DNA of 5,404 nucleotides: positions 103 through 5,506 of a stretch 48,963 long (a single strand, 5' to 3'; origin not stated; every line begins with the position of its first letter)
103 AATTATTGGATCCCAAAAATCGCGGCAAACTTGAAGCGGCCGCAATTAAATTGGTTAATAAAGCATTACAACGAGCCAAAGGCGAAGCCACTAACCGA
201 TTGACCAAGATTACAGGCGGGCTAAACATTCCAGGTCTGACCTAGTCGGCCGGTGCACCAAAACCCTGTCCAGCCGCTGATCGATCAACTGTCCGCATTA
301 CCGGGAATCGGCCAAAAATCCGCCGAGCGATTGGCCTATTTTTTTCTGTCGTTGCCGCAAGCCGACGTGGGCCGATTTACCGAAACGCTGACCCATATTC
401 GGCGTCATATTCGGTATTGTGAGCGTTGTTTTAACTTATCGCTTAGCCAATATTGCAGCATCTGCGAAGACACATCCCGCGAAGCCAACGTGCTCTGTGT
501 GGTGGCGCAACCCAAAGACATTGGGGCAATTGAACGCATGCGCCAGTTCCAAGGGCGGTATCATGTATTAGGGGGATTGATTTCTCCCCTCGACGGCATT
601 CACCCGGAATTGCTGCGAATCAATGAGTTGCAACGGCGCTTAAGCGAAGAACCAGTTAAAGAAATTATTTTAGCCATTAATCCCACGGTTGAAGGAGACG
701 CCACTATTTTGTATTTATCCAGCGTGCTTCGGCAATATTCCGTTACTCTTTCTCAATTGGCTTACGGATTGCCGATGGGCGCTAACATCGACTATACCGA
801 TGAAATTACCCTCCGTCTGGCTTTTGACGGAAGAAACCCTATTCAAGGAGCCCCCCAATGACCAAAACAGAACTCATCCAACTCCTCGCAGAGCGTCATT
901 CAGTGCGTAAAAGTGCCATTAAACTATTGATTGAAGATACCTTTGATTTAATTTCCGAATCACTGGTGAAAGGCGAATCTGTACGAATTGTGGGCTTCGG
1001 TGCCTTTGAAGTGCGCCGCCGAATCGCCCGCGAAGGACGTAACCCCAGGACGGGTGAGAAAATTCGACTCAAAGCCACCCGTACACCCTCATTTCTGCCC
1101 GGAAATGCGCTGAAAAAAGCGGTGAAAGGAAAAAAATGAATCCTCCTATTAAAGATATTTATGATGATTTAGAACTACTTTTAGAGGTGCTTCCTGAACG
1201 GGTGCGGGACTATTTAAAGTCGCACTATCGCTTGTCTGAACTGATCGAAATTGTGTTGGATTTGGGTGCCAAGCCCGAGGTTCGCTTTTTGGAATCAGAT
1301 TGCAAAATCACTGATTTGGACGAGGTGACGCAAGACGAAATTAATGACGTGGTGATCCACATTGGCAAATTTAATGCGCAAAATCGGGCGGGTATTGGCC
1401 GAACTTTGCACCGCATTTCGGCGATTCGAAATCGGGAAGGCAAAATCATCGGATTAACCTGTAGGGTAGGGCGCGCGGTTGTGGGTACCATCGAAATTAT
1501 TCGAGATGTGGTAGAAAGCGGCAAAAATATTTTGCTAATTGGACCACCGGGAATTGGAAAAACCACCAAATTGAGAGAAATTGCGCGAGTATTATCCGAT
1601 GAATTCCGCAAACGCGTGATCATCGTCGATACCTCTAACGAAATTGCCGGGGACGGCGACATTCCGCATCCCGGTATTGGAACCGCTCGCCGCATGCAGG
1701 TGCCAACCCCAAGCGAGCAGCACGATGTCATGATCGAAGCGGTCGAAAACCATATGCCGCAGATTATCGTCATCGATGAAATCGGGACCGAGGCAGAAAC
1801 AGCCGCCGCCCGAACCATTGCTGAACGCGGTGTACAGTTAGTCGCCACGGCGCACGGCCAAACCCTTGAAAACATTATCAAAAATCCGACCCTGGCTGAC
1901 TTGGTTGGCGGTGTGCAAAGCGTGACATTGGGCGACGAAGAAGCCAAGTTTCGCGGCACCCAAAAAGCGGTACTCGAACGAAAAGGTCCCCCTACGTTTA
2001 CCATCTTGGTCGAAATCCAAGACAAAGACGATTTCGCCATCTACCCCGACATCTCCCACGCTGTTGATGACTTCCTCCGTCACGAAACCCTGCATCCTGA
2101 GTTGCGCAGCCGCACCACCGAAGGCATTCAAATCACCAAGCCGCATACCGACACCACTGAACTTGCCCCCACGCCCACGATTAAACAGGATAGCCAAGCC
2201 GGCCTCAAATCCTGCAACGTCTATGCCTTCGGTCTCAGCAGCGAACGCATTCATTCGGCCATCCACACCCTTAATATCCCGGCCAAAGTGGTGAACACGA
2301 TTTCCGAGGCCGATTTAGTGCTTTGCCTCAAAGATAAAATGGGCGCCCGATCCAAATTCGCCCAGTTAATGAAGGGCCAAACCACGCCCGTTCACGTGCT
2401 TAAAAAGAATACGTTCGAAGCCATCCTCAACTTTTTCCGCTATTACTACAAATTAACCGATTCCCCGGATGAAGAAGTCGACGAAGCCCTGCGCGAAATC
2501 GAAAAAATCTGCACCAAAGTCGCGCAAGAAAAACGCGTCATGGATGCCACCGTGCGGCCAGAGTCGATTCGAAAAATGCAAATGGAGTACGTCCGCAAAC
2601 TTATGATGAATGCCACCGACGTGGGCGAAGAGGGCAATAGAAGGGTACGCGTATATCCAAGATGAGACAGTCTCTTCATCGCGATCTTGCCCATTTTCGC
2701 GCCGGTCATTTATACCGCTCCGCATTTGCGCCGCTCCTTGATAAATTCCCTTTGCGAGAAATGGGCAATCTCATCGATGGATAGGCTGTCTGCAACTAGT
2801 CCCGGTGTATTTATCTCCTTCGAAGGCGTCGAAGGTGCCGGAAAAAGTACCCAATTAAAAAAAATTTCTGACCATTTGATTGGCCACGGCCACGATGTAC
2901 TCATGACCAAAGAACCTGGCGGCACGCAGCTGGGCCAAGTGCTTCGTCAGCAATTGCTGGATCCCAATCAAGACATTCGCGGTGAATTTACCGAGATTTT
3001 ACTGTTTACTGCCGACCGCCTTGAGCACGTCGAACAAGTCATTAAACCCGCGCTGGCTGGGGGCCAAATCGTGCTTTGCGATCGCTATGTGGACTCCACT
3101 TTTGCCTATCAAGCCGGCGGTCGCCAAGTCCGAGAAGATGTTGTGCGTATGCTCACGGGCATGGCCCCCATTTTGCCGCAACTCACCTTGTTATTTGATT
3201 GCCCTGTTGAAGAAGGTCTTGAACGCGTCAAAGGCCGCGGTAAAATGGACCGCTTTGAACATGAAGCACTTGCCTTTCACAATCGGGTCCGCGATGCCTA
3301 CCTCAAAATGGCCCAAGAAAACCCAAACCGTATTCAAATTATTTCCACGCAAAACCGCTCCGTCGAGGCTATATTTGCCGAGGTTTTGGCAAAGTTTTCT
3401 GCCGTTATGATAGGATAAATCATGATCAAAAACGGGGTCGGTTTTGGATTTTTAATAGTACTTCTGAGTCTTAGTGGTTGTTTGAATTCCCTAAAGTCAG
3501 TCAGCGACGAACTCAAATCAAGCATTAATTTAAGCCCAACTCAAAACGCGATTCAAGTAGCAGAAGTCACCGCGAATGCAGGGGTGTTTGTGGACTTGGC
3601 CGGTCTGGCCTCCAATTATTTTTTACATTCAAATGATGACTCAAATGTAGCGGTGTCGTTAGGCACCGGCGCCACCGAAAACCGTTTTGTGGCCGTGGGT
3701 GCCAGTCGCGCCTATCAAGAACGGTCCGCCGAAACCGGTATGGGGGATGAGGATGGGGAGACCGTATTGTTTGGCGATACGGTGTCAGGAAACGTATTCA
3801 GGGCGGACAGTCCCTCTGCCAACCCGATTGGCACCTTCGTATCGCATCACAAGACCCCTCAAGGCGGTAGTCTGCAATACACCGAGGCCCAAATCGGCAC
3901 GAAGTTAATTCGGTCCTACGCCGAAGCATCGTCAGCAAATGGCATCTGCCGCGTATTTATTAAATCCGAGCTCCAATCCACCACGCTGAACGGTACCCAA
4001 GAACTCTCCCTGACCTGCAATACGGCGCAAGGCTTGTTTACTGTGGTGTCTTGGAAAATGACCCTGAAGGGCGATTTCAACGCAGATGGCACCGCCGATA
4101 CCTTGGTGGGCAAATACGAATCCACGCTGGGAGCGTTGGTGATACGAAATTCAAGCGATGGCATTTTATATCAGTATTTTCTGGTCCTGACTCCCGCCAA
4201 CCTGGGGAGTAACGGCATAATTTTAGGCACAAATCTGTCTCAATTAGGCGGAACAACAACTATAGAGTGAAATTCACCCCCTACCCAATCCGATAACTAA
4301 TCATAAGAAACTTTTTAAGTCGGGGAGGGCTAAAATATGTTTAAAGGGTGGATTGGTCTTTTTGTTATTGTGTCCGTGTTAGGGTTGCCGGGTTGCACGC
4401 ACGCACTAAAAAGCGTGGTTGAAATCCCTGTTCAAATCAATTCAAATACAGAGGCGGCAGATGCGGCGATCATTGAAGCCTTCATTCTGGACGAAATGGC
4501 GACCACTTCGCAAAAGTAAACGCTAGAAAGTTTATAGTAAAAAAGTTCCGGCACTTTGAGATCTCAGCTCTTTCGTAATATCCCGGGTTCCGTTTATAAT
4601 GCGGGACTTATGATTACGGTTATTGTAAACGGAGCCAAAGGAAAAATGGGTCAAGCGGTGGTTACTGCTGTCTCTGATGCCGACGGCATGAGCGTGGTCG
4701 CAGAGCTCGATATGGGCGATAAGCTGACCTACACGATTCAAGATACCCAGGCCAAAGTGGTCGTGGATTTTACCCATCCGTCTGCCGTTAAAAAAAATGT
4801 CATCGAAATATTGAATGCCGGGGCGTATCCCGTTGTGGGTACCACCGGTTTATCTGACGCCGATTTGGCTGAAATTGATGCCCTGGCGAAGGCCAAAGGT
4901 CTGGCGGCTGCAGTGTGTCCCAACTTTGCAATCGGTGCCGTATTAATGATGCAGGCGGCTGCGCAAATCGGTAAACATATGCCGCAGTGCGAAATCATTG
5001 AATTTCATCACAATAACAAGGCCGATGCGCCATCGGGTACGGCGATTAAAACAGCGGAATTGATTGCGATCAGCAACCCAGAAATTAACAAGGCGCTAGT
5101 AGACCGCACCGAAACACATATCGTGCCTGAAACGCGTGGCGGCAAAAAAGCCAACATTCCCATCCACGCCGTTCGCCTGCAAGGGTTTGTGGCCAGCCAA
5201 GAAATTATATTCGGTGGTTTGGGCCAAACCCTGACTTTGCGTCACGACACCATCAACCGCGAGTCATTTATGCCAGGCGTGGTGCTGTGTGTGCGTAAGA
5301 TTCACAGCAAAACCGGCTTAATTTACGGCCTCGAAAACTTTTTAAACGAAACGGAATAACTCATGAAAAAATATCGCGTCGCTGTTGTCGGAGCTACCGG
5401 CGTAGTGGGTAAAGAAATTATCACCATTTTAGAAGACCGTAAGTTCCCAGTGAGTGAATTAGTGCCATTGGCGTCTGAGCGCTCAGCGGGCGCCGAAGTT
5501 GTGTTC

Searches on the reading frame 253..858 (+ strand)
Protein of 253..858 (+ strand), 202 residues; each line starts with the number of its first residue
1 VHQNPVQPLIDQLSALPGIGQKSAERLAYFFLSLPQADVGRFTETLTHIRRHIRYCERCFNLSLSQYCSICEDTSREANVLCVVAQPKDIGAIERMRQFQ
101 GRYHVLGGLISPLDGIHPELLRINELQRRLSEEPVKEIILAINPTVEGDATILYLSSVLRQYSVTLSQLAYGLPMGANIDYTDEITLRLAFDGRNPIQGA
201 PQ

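Call 80: search_protein_families(library=ncbifam, proteins=[window:253-858:+], max_evalue=0.0001)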
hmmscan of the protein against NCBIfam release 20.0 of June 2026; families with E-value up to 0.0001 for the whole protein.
window:253-858:+ (202 aa): 1 family
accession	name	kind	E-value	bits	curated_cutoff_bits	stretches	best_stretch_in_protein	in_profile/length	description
TIGR00615.1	recR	equivalog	2.9e-74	248.8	162.55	1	3-195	4-196/196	recombination mediator RecR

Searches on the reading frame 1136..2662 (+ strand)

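Call 15: search_protein_families(library=pfam, proteins=[window:1136-2662:+], max_evalue=0.001)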
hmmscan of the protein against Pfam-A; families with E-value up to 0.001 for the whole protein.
window:1136-2662:+ (509 aa): 12 families
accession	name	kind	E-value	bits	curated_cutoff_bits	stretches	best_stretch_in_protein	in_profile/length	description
PF25516.1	PTPase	-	1.1e-18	67.3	27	1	361-435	2-76/79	Phosphotyrosine protein phosphatase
PF19568.5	Spore_III_AA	-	1.8e-15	57.3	27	1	108-258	120-276/306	Sporulation stage III, protein AA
PF00004.35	AAA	-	1.4e-06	29.2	21.2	1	132-222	1-72/131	ATPase family associated with various cellular activities (AAA)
PF03266.21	NTPase_1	-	4.8e-06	27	23.9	0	131-156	1-26/168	NTPase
PF13604.12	AAA_30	-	5.2e-05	23.5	27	1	120-256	8-140/191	AAA domain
PF20720.3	nSTAND3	-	0.00013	22.2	27.2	0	122-169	10-56/155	Novel STAND NTPase 3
PF13401.12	AAA_22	-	0.00026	21.7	27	0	129-215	5-92/130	AAA domain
PF13479.12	AAA_24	-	0.00032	21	27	1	129-227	2-84/195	AAA domain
PF13191.12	AAA_16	-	0.00035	21.6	32.6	0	127-156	21-51/167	AAA ATPase domain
PF13238.12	AAA_18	-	0.00041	21.2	29.4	0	132-229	1-93/128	AAA domain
PF07728.20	AAA_5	-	0.00043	20.7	22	0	131-216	1-75/139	AAA domain (dynein-related subfamily)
PF25199.1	nSTAND_NTPase5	-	0.00048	20.4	34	0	114-170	27-82/145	Novel STAND NTPase 5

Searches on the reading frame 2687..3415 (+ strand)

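Call 15: search_protein_families(library=pfam, proteins=[window:2687-3415:+], max_evalue=0.001)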
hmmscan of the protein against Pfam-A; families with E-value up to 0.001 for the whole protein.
window:2687-3415:+ (243 aa): 2 families
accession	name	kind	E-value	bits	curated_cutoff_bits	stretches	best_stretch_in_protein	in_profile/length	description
PF02223.23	Thymidylate_kin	-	9e-50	169.4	27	1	45-231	1-183/185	Thymidylate kinase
PF13521.12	AAA_28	-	2.3e-06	28.4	27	1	43-208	2-149/164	AAA domain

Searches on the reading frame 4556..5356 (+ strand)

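Call 15: search_protein_families(library=pfam, proteins=[window:4556-5356:+], max_evalue=0.001)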
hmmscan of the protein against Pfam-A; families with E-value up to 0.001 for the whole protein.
window:4556-5356:+ (267 aa): 2 families
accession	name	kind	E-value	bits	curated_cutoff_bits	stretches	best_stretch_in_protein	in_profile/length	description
PF05173.19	DapB_C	-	7.2e-33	113.7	27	1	127-263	1-121/121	Dihydrodipicolinate reductase, C-terminus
PF01113.26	DapB_N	-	5.3e-21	75.4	25.6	1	20-124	1-124/124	Dihydrodipicolinate reductase, N-terminus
